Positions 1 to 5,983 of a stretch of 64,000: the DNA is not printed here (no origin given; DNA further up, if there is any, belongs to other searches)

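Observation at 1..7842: Two-partner secretion locus with a giant (over 1940 aa in window, truncated) FHA-like TpsA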

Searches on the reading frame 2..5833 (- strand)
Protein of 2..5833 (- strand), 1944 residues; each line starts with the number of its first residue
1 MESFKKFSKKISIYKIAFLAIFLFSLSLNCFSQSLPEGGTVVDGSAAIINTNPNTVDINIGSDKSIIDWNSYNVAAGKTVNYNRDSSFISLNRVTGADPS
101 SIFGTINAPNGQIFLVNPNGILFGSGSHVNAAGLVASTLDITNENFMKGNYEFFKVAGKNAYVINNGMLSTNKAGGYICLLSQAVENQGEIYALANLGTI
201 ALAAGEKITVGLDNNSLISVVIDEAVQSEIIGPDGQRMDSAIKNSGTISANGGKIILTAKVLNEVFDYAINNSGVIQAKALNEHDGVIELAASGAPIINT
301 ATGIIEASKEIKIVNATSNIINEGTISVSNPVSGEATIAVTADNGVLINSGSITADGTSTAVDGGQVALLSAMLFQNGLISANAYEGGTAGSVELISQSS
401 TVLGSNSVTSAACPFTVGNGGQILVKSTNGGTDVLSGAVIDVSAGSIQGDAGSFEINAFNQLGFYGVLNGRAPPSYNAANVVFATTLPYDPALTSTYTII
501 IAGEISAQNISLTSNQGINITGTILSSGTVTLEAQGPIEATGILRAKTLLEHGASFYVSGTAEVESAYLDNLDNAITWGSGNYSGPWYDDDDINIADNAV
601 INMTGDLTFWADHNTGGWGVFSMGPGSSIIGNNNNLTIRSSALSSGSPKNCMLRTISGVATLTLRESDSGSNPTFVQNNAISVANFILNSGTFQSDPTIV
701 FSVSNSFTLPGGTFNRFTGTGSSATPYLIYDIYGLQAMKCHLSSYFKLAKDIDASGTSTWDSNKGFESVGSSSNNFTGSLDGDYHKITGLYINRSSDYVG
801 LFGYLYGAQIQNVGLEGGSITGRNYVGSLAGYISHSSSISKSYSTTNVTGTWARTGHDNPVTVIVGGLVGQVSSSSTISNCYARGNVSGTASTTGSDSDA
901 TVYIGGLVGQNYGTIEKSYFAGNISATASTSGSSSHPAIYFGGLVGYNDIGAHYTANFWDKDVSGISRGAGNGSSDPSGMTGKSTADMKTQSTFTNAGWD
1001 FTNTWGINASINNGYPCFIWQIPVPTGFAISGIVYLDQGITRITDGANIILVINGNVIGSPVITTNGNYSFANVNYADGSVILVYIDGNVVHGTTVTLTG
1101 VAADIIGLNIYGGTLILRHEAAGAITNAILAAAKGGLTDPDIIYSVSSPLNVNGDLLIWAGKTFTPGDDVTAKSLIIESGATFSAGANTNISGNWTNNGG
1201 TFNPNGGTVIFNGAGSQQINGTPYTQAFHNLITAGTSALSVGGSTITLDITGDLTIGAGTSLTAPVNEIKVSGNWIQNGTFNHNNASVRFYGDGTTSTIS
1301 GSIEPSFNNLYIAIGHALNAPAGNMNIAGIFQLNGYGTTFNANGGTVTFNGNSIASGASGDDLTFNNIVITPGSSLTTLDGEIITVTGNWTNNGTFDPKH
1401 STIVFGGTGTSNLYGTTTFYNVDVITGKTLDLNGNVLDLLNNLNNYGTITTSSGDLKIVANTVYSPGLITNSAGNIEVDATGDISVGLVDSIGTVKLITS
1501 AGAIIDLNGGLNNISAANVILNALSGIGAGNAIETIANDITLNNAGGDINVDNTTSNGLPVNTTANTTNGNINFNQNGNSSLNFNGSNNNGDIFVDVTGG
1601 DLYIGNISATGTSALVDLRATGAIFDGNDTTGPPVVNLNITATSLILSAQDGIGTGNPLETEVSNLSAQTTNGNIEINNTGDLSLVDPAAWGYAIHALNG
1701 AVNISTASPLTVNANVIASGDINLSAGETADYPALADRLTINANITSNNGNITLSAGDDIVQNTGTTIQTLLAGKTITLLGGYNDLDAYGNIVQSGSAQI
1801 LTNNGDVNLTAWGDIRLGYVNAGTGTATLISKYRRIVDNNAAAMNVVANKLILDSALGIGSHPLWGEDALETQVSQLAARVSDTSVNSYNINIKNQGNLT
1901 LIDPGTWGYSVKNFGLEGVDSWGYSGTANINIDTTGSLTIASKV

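Call 5: search_protein_families(library=pfam, proteins=[window:2-5833:-], max_evalue=0.01)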
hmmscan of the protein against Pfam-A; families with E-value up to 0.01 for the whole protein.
window:2-5833:- (1944 aa): 3 families
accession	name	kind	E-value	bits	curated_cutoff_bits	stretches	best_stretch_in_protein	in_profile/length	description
PF05860.19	TPS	-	1.8e-30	107.1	33.5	1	33-294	2-241/252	TPS secretion domain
PF07581.17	Glug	-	2.6e-10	40.4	20.5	2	865-888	5-28/28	The GLUG motif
PF05342.19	Peptidase_M26_N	-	0.0012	18.5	27.7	1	735-840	147-244/250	M26 IgA1-specific Metallo-endopeptidase N-terminal region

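Call 6: search_protein_families(library=ncbifam, proteins=[window:2-5833:-], max_evalue=0.01)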
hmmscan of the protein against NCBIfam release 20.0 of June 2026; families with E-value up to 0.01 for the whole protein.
window:2-5833:- (1944 aa): 1 family
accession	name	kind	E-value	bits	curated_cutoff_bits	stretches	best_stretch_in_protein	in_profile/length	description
TIGR01901.1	adhes_NPXG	domain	4.6e-19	68.1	29.1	1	67-141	2-78/79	filamentous hemagglutinin N-terminal domain-containing protein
